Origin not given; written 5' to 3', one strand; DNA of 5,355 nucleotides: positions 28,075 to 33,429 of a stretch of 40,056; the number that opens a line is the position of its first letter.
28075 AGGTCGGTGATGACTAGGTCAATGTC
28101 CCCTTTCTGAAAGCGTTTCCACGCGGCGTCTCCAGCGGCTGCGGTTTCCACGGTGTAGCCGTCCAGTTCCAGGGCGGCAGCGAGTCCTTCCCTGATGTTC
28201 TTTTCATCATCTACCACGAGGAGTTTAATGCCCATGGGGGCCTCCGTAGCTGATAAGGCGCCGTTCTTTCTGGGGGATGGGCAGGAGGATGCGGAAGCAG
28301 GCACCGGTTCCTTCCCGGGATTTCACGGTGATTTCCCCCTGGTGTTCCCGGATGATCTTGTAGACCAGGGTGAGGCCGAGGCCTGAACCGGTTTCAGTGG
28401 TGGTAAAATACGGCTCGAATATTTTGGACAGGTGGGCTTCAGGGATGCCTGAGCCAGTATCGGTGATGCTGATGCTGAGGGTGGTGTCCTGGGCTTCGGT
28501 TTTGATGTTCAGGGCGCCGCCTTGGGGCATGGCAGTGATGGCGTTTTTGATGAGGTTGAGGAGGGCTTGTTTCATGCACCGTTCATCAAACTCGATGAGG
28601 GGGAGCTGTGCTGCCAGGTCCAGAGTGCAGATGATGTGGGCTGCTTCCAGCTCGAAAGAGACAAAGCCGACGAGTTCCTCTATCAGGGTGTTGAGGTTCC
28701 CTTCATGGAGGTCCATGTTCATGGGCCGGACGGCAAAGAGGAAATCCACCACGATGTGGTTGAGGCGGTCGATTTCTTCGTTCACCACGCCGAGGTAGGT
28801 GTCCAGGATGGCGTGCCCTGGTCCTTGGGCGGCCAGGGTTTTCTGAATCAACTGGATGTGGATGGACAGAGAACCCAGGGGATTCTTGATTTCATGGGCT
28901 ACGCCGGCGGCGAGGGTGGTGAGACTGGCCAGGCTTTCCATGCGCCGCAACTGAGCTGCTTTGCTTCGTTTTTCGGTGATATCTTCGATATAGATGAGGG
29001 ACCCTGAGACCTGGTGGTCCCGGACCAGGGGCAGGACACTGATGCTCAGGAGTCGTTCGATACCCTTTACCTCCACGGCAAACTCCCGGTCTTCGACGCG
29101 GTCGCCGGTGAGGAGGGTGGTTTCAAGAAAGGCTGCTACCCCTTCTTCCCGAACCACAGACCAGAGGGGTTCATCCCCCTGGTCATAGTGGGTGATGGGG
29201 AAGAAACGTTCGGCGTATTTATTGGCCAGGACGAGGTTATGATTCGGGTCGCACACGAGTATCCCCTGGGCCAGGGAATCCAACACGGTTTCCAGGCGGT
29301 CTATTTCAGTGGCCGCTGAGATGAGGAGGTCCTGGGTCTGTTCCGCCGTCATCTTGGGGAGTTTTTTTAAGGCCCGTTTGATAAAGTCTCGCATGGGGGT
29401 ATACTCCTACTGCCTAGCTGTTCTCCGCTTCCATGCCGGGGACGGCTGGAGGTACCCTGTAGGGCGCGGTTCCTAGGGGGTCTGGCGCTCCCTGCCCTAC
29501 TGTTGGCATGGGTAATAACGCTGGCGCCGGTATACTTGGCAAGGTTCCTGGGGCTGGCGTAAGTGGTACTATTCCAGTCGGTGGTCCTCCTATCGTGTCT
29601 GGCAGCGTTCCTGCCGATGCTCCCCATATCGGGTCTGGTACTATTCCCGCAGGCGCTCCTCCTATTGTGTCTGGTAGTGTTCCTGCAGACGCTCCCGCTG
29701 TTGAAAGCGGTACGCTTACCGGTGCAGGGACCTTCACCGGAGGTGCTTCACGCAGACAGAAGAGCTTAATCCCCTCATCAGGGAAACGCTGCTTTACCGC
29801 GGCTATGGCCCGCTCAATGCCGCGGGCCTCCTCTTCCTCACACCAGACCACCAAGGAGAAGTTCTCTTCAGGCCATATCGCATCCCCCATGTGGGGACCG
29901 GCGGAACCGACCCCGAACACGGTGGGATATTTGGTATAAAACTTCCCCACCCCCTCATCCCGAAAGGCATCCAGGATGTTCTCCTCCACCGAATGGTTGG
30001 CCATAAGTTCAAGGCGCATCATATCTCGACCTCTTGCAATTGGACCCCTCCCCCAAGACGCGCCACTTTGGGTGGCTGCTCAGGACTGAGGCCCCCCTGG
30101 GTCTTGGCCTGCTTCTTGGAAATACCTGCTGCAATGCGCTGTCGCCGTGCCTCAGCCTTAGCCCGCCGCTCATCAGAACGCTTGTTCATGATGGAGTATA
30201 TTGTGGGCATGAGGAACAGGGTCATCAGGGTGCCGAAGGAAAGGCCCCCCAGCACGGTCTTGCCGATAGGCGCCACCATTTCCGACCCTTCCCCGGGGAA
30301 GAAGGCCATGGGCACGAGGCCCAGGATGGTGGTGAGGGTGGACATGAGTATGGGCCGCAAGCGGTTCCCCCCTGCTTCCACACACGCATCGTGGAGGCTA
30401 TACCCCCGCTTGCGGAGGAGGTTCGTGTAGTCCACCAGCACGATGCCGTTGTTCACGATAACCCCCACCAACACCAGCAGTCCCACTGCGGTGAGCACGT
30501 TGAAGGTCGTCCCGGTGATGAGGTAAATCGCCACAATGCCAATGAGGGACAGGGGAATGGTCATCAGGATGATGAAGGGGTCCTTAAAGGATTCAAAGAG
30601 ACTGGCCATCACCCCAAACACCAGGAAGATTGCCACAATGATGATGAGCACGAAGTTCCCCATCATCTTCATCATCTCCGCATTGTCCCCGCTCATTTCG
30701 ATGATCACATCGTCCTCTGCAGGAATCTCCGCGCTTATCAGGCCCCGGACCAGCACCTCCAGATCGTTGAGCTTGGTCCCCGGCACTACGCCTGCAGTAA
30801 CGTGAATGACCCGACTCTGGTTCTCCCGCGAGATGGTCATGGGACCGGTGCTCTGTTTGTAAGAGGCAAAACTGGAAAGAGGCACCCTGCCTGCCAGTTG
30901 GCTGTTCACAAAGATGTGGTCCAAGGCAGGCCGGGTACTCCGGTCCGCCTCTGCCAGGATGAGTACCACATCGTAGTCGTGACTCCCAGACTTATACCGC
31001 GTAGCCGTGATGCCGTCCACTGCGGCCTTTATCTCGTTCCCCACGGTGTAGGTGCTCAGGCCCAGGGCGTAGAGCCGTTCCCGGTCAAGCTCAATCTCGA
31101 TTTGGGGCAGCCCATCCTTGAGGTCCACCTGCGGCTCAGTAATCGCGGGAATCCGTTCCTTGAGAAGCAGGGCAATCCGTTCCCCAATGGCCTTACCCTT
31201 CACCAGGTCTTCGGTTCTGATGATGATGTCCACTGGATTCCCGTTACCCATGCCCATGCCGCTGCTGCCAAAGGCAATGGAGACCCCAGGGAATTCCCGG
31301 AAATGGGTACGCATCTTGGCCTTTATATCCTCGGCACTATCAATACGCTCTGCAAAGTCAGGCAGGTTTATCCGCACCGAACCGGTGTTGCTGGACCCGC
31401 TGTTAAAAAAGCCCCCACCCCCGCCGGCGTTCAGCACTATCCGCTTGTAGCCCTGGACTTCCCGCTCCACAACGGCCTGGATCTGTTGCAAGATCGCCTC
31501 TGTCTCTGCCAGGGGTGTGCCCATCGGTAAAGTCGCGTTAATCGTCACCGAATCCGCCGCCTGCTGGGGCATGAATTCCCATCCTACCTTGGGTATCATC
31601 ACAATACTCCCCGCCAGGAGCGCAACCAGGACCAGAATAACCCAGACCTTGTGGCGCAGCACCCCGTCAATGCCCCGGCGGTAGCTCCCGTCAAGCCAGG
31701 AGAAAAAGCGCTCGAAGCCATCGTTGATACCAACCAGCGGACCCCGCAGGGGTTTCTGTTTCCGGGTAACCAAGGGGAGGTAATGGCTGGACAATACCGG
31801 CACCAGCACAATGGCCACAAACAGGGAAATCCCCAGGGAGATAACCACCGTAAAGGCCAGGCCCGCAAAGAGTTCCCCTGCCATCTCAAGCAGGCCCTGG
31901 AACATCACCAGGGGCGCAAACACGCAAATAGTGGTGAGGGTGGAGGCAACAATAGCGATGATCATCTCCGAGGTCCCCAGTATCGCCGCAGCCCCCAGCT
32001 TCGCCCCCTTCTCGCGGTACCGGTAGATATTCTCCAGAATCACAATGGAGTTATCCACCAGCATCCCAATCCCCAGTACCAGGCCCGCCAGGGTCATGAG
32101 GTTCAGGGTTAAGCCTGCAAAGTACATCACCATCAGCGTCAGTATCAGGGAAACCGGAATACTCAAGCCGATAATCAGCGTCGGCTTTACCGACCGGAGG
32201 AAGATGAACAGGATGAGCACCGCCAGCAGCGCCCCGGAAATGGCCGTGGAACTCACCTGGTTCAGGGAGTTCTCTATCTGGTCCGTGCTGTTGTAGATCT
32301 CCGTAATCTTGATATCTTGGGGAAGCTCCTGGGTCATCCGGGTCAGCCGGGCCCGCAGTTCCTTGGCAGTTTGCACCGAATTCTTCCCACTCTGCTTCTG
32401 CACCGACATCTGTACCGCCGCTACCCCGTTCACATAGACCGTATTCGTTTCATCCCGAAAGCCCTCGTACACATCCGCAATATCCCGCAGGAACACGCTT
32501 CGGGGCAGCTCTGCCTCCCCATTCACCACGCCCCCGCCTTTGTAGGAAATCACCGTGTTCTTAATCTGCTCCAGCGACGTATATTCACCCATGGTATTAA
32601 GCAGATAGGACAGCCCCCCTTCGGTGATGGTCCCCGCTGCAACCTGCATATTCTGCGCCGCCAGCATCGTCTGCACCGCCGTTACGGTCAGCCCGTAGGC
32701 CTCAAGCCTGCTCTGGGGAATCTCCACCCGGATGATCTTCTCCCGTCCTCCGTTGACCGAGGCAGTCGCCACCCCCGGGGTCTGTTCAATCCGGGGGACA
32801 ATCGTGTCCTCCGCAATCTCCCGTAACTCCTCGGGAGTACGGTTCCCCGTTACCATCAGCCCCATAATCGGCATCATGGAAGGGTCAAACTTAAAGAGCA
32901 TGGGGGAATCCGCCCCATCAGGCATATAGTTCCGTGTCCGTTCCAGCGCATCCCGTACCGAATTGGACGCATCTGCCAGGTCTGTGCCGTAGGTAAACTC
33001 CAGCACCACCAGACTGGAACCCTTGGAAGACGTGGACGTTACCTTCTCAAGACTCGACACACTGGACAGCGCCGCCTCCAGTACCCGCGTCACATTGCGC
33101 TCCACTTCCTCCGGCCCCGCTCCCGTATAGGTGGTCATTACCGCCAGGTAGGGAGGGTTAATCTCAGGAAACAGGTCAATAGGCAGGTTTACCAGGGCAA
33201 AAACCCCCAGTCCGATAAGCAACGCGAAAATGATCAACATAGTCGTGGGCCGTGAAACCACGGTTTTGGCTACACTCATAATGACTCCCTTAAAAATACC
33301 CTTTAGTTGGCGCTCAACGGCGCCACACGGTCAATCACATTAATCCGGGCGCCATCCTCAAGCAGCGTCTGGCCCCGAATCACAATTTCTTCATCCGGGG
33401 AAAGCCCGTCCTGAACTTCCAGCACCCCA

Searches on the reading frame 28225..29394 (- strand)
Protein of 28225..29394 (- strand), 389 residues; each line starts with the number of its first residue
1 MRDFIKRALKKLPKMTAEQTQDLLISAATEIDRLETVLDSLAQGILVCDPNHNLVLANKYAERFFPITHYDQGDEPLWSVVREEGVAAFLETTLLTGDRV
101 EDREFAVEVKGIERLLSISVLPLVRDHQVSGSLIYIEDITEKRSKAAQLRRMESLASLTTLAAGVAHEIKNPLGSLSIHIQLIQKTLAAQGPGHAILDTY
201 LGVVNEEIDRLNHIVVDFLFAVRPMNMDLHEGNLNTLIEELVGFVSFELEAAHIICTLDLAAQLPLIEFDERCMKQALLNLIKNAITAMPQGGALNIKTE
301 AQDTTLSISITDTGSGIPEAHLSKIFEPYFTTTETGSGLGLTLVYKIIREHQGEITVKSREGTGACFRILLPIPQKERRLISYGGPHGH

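Call 62: search_protein_families(library=pfam, proteins=[window:28225-29394:-], max_evalue=0.001)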
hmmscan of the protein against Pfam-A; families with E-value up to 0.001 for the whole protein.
window:28225-29394:- (389 aa): 5 families
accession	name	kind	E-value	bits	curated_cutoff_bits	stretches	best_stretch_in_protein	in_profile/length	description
PF02518.31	HATPase_c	-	1.3e-26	93.7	26.4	1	270-374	2-110/111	Histidine kinase-, DNA gyrase B-, and HSP90-like ATPase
PF00512.31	HisKA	-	1.7e-10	41.2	26.9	1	158-221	2-60/66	His Kinase A (phospho-acceptor) domain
PF08448.16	PAS_4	-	3.6e-06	27.6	23.1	1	38-143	1-109/110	PAS fold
PF13589.12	HATPase_c_3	-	1.5e-05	25.5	25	1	274-331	3-59/137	Histidine kinase-, DNA gyrase B-, and HSP90-like ATPase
PF13188.13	PAS_8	-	0.00042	20.6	21.8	1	33-65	2-34/65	PAS domain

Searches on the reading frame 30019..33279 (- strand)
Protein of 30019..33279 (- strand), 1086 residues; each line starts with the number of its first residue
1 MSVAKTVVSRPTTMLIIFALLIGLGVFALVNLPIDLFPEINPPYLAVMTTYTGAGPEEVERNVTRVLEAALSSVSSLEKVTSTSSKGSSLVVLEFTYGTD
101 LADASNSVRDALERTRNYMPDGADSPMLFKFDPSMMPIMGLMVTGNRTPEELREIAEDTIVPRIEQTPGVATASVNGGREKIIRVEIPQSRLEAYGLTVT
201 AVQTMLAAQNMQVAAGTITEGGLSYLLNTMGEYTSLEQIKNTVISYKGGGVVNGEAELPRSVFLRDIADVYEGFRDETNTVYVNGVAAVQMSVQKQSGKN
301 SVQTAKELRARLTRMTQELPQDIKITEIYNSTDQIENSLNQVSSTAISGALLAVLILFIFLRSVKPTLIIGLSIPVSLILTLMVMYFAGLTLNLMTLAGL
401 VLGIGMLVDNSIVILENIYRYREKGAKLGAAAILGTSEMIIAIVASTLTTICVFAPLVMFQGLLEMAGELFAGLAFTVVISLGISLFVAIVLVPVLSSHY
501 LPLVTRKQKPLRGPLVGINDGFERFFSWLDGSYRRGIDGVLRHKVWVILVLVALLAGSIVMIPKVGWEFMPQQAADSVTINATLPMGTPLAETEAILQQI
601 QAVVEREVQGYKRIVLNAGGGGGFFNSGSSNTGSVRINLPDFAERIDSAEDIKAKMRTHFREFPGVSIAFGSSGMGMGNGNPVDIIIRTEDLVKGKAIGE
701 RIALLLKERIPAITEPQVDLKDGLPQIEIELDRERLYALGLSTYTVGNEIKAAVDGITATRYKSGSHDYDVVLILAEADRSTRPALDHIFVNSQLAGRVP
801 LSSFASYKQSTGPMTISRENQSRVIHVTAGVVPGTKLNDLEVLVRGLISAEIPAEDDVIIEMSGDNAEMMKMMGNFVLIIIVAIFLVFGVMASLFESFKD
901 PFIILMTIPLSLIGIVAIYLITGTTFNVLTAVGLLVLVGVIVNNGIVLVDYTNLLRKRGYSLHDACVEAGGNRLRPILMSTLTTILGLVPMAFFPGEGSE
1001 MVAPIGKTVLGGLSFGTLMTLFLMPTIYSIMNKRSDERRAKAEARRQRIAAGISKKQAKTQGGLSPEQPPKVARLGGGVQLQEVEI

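Call 62: search_protein_families(library=pfam, proteins=[window:30019-33279:-], max_evalue=0.001)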
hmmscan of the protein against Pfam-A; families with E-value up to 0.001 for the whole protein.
window:30019-33279:- (1086 aa): 3 families
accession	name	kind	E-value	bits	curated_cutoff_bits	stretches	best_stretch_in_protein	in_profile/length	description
PF00873.25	ACR_tran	-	1.3e-239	798.2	28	1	4-1031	2-1020/1021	AcrB/AcrD/AcrF family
PF03176.21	MMPL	-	2.9e-13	49.9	20.5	2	814-1048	79-321/333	MMPL family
PF02355.23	SecD_SecF_C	-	2e-07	31.1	20.5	1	872-1033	29-188/189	Protein export membrane protein SecD/SecF, C-terminal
